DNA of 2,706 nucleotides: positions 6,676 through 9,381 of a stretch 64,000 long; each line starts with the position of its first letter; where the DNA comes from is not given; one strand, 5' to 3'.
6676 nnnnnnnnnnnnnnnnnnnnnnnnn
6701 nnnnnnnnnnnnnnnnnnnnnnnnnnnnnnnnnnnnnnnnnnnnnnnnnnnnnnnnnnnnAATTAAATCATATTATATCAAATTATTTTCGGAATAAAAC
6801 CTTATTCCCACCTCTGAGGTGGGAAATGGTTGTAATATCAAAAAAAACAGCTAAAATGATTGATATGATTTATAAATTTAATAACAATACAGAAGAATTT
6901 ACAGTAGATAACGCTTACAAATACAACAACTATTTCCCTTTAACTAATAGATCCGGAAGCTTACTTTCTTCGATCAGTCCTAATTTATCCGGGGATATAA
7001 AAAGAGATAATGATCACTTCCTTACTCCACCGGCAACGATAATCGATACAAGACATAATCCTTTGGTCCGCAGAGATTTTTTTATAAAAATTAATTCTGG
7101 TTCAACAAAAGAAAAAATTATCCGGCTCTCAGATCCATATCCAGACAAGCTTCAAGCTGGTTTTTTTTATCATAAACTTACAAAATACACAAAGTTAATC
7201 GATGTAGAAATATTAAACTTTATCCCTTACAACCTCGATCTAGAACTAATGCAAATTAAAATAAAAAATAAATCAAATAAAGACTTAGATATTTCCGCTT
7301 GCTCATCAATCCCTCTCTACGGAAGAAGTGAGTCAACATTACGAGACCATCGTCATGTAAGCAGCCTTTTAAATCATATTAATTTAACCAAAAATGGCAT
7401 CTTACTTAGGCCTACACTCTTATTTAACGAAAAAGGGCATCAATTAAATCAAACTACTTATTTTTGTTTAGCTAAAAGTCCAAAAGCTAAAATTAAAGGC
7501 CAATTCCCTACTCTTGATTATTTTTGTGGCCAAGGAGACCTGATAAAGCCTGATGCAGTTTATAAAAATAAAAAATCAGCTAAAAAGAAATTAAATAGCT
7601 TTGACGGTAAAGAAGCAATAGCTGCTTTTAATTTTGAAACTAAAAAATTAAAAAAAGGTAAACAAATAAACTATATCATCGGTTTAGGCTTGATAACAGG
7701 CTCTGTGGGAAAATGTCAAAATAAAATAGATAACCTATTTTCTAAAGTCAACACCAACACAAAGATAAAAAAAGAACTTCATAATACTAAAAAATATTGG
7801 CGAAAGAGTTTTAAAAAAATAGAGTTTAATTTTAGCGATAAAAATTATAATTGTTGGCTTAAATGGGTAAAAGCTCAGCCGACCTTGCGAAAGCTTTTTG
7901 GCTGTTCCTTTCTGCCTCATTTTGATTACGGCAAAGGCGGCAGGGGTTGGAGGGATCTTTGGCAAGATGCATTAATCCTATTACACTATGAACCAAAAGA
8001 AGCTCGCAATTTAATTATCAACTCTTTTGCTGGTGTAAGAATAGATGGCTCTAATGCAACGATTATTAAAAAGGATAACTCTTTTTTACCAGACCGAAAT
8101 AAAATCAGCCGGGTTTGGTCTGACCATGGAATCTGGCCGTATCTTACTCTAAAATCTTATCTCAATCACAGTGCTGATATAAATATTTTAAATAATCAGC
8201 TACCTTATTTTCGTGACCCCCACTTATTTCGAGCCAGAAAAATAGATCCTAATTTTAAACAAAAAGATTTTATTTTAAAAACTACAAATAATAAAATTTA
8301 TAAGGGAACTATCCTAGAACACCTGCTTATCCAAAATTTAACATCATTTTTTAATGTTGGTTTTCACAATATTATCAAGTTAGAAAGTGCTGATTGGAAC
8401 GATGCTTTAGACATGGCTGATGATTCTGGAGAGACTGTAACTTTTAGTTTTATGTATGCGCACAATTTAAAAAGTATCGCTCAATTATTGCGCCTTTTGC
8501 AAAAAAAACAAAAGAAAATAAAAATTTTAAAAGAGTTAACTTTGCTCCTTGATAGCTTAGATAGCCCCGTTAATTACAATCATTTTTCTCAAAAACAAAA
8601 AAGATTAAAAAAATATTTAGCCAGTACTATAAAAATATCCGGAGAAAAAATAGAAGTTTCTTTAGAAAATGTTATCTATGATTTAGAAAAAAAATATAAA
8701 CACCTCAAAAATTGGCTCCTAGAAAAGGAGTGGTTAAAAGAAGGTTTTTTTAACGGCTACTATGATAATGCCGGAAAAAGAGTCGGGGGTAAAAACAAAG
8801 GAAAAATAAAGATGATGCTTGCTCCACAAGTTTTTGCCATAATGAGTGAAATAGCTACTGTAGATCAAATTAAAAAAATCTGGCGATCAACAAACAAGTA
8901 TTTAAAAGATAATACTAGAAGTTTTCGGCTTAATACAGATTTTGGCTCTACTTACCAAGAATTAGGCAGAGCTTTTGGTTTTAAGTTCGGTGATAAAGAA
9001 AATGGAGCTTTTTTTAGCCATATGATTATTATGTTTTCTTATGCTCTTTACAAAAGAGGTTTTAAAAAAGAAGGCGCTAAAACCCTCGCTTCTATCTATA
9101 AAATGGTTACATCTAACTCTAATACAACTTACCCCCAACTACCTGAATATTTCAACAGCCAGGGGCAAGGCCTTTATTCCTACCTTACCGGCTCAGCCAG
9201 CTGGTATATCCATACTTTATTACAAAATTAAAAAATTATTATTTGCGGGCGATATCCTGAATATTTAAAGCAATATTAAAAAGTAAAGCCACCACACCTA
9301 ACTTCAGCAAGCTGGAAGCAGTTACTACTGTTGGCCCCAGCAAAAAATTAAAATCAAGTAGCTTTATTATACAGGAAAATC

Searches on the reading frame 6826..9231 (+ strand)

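Call 3: search_protein_families(library=pfam, proteins=[window:6826-9231:+], max_evalue=0.01)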
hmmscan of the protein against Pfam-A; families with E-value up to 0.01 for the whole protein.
window:6826-9231:+ (801 aa): 3 families
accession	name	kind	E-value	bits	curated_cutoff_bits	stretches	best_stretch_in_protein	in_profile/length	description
PF17167.11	Glyco_hydro_94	-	5.9e-29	101.5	27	2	324-577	1-238/420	Glycosyl hydrolase 94 superfamily, catalytic domain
PF06165.18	GH94_b-supersand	-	7.3e-05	22.8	23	1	108-286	79-249/251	Glycosyl hydrolase 94, supersandwich domain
PF18688.6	DUF5638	-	0.0015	19.4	39.8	1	295-333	10-48/104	Family of unknown function (DUF5638)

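Call 4: search_protein_families(library=ncbifam, proteins=[window:6826-9231:+], max_evalue=0.01)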
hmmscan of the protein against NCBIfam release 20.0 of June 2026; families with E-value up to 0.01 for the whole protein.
window:6826-9231:+ (801 aa): 0 families
